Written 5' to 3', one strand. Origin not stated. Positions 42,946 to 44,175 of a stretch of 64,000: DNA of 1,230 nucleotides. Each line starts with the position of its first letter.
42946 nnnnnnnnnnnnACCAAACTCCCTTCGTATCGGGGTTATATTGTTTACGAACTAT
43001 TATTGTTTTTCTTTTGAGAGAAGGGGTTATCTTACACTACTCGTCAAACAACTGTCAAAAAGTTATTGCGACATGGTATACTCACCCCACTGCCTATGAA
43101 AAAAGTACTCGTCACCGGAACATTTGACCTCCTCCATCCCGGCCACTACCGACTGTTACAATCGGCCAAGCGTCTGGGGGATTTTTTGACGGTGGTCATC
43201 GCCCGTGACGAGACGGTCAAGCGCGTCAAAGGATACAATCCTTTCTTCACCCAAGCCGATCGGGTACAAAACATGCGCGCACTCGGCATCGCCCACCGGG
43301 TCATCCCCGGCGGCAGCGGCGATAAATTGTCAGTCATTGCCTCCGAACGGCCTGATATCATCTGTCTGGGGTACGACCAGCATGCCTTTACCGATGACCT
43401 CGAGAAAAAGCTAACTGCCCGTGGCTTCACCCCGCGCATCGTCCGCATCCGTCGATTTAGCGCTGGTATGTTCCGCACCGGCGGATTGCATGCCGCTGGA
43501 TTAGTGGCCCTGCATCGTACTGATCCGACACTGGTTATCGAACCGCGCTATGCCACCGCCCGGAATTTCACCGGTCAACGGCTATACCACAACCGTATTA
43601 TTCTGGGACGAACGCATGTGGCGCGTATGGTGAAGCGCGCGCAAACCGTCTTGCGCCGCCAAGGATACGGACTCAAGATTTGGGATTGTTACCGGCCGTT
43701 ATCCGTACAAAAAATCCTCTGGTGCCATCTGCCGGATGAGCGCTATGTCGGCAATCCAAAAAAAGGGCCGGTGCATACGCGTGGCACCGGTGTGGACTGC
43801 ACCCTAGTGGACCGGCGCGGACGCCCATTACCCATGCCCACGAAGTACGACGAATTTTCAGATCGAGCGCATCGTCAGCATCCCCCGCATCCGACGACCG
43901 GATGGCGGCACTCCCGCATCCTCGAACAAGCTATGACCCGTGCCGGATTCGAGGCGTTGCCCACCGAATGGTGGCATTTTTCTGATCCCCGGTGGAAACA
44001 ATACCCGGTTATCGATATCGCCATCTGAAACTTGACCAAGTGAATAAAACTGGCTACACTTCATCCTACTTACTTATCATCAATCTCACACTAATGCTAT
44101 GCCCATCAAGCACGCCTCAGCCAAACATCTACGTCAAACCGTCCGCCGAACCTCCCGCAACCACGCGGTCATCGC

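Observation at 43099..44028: Unusual fusion of a cytidylyltransferase-like HxGH domain to a VanX-type D-Ala-D-Ala dipeptidase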

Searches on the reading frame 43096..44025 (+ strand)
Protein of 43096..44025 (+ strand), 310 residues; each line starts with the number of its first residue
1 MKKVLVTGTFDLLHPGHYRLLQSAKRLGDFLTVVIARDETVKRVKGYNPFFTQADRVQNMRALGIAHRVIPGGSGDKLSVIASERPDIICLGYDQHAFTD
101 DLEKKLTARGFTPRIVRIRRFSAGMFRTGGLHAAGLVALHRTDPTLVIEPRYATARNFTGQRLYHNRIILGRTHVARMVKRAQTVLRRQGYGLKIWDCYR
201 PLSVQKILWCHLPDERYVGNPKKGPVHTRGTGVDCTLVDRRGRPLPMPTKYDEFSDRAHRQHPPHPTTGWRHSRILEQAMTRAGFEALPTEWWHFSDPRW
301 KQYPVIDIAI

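Call 3: search_protein_families(library=pfam, proteins=[window:43099-44025:+], max_evalue=0.1)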
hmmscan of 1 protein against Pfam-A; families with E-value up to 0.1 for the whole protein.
window:43099-44025:+ (309 aa): 2 families
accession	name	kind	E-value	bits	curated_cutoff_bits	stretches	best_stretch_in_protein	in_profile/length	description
PF01427.22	Peptidase_M15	-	2.3e-31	109.6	27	1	132-297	2-185/199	D-ala-D-ala dipeptidase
PF01467.32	CTP_transf_like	-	4.7e-14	53.2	21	1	5-115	2-112/133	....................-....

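Call 4: search_protein_families(library=ncbifam, proteins=[window:43099-44025:+], max_evalue=0.1)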
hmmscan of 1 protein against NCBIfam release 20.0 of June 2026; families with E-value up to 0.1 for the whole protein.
window:43099-44025:+ (309 aa): 15 families
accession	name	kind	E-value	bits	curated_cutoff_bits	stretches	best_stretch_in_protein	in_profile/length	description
NF007557.0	PRK10178.1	equivalog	2.8e-44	151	176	1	134-306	6-178/188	D-alanyl-D-alanine dipeptidase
NF033115.1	dipept_VanX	equivalog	7e-18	65.1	320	1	145-295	13-184/199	D-Ala-D-Ala dipeptidase VanX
TIGR02199.1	rfaE_dom_II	equivalog_domain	9.1e-16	58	181.5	1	3-95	14-107/144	D-glycero-beta-D-manno-heptose 1-phosphate adenylyltransferase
TIGR00125.1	cyt_tran_rel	domain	5.1e-15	55.4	27.7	1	3-61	2-58/65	adenylyltransferase/cytidyltransferase family protein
TIGR01518.1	g3p_cytidyltrns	equivalog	1.5e-12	47.8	165.4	1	3-108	1-106/125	glycerol-3-phosphate cytidylyltransferase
NF008454.0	PRK11316.1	equivalog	2.6e-12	46.1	521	1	3-95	343-436/475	bifunctional D-glycero-beta-D-manno-heptose-7-phosphate kinase/D-glycero-beta-D-manno-heptose 1-phosphate adenylyltransferase HldE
NF001985.0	PRK00777.1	subfamily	3.6e-09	36.9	104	1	1-59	5-62/157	pantetheine-phosphate adenylyltransferase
NF002250.0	PRK01170.1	subfamily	5e-07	29.5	489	1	2-51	2-51/322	bifunctional pantetheine-phosphate adenylyltransferase/NTP phosphatase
NF005518.0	PRK07143.1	equivalog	9.5e-06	25.2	232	1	2-66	17-83/281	hypothetical protein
NF045965.1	RibF_rel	equivalog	2.1e-05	24.1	200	1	1-67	13-86/279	FAD synthase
NF041124.1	CoaD_Thcocales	equivalog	2.9e-05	24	290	1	1-42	5-46/156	phosphopantetheine adenylyltransferase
TIGR01510.1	coaD_prev_kdtB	equivalog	0.0048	16.9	103.3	1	3-60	2-53/155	pantetheine-phosphate adenylyltransferase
TIGR01526.1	nadR_NMN_Atrans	equivalog_domain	0.0055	16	341.15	1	4-62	5-60/325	nicotinamide-nucleotide adenylyltransferase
TIGR03621.1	F420_MSMEG_2516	subfamily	0.0071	15.5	213.15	1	64-172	149-257/295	TIGR03621 family F420-dependent LLM class oxidoreductase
NF004158.0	PRK05627.1-1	equivalog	0.045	13.1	396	1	2-29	18-45/304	bifunctional riboflavin kinase/FAD synthetase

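Call 5: search_solved_structures(query=window:43099-44025:+, max_evalue=0.01, show_alignments=3)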
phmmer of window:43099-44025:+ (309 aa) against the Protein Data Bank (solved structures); distinct sequences matched with E-value up to 0.01: 11.
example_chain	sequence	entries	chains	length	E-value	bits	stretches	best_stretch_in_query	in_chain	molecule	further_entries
3glv_A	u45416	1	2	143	1.2e-23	87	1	2-124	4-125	Lipopolysaccharide core biosynthesis protein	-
1r44_A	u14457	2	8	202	1.2e-15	60.7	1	149-295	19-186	D-alanyl-D-alanine dipeptidase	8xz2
3elb_A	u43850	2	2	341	7.7e-12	48.2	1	3-72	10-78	Ethanolamine-phosphate cytidylyltransferase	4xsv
1coz_A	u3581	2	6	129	3.3e-10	42.8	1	1-102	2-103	PROTEIN (GLYCEROL-3-PHOSPHATE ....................) | glycerol-3-phosphate cytidylyltransferase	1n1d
2b7l_A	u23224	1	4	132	6.2e-10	41.9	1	1-104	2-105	glycerol-3-phosphate cytidylyltransferase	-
5x9q_A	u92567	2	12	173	1.5e-07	34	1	3-115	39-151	Putative cytidylyltransferase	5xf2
5x3d_A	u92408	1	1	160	0.00024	23.6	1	6-94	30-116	Phosphoenolpyruvate phosphomutase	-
3do8_A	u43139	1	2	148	0.0026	20.2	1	2-64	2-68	Phosphopantetheine adenylyltransferase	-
3hl4_A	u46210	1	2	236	0.0048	19.3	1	3-70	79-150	Choline-phosphate cytidylyltransferase A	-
4mvc_A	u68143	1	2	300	0.0078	18.6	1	3-70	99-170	Choline-phosphate cytidylyltransferase A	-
4mvd_B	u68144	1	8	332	0.0091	18.4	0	3-70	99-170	Choline-phosphate cytidylyltransferase A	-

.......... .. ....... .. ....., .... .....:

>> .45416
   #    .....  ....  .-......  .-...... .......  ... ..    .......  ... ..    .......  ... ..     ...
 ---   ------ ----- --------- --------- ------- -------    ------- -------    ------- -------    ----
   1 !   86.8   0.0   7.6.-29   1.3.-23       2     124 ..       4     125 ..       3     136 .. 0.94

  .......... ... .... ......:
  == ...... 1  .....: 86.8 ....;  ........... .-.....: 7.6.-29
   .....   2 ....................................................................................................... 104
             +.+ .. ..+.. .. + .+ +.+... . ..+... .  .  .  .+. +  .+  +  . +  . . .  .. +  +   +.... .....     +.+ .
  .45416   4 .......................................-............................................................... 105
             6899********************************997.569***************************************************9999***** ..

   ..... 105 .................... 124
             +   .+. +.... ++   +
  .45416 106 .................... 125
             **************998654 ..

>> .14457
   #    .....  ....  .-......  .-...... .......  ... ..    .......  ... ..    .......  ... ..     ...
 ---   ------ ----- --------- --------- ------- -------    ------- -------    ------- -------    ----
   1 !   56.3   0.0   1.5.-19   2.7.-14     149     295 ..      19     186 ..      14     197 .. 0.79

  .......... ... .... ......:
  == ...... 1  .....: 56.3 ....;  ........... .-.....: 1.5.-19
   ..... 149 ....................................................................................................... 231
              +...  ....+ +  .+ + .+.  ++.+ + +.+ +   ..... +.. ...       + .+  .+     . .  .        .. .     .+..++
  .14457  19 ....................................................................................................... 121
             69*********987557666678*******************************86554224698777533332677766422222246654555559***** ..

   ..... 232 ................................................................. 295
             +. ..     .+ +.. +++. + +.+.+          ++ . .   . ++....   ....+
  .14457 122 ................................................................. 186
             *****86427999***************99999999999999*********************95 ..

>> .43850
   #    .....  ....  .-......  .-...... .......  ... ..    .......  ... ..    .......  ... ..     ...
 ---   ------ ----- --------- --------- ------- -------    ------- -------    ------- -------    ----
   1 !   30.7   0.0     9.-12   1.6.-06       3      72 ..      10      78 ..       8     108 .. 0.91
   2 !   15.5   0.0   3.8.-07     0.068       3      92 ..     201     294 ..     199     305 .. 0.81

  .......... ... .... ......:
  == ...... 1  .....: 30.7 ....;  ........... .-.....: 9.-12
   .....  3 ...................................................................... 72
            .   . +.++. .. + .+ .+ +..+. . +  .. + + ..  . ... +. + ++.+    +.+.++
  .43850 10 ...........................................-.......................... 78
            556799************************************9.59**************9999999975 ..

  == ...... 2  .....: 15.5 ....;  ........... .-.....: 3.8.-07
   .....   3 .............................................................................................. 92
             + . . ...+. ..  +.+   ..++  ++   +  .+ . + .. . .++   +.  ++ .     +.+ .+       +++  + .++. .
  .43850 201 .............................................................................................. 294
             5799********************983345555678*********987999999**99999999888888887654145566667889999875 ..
